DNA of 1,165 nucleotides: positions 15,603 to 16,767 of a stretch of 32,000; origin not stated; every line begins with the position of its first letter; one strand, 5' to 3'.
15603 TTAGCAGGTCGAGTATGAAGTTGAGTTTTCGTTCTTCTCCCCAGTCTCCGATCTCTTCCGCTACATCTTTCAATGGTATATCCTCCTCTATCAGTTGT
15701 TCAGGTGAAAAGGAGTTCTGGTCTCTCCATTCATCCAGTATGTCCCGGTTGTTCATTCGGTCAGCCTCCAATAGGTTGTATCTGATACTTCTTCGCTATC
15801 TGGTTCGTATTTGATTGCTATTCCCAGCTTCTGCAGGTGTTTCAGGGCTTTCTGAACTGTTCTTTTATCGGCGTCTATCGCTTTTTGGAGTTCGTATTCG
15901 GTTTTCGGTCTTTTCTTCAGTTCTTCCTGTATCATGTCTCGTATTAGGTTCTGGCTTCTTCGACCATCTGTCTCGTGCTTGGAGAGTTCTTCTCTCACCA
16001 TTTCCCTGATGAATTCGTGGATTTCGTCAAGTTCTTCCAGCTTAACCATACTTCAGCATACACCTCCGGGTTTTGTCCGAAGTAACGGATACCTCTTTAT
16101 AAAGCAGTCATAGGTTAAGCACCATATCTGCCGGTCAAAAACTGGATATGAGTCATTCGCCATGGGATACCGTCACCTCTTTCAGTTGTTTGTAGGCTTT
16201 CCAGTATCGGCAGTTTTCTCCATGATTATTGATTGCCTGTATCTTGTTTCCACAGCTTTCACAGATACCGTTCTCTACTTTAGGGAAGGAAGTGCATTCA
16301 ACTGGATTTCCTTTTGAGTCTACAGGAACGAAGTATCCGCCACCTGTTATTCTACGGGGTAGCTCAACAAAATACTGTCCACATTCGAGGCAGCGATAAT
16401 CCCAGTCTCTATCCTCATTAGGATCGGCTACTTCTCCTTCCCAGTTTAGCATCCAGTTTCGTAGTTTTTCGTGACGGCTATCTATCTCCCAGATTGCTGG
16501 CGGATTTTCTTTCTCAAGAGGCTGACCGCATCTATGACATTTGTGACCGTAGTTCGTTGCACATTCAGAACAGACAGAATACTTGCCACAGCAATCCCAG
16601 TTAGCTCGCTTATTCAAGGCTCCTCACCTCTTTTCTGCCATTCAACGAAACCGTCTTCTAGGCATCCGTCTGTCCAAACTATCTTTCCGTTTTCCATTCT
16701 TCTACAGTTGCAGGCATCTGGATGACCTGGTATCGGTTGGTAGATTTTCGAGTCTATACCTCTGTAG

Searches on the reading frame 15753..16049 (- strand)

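Call 23: search_protein_families(library=phrogs, proteins=[window:15753-16049:-], max_evalue=0.01)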
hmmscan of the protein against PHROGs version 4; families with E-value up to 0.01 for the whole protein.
window:15753-16049:- (98 aa): 0 families

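Call 89: search_protein_families(library=padloc, proteins=[window:15753-16049:-], max_evalue=0.01)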
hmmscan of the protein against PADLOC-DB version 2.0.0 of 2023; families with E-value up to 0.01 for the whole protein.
window:15753-16049:- (98 aa): 5 families
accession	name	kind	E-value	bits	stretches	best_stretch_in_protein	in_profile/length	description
PDLC01875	CARF3--CARF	-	0.00064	17.5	0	50-82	162-194/219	-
PDLC03963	SoFic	-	0.0011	16.4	1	4-81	271-340/361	-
PDLC01438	Csa3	-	0.0024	16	1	35-97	148-202/305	"CAS-I,CAS-II,CAS-III,CAS-IV,CAS-V,CAS-VI; associated_signaling"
PDLC01457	WYL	-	0.0038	14.9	1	43-90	13-53/229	"CAS-I,CAS-II,CAS-III,CAS-IV,CAS-V,CAS-VI; associated_signaling"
PDLC01853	CARF3--CARF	-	0.0051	14.5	1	33-85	141-190/209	-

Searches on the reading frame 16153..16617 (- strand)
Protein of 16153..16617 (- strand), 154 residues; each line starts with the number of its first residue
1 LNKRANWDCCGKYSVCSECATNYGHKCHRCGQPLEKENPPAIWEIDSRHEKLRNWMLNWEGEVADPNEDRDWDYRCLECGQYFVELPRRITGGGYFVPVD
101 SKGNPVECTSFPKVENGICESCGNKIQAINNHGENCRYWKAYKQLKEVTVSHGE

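Call 19: search_protein_families(library=pfam, proteins=[window:16153-16617:-], max_evalue=0.01)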
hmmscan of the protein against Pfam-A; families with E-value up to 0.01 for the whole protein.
window:16153-16617:- (154 aa): 2 families
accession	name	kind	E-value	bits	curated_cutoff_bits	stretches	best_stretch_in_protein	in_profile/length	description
PF05323.17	Pox_A21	-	0.00059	20.8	25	1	82-145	49-109/111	Poxvirus A21 Protein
PF06827.20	zf-FPG_IleRS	-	0.0065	16.7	21.3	0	24-37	1-14/30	Zinc finger found in FPG and IleRS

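Call 23: search_protein_families(library=phrogs, proteins=[window:16153-16617:-], max_evalue=0.01)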
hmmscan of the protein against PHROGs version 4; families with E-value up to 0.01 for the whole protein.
window:16153-16617:- (154 aa): 1 family
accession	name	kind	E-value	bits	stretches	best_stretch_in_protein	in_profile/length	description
phrog_3693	-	unknown function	0.0095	16.7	0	25-34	5-14/44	-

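Call 89: search_protein_families(library=padloc, proteins=[window:16153-16617:-], max_evalue=0.01)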
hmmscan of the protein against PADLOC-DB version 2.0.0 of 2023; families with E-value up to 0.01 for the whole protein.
window:16153-16617:- (154 aa): 0 families
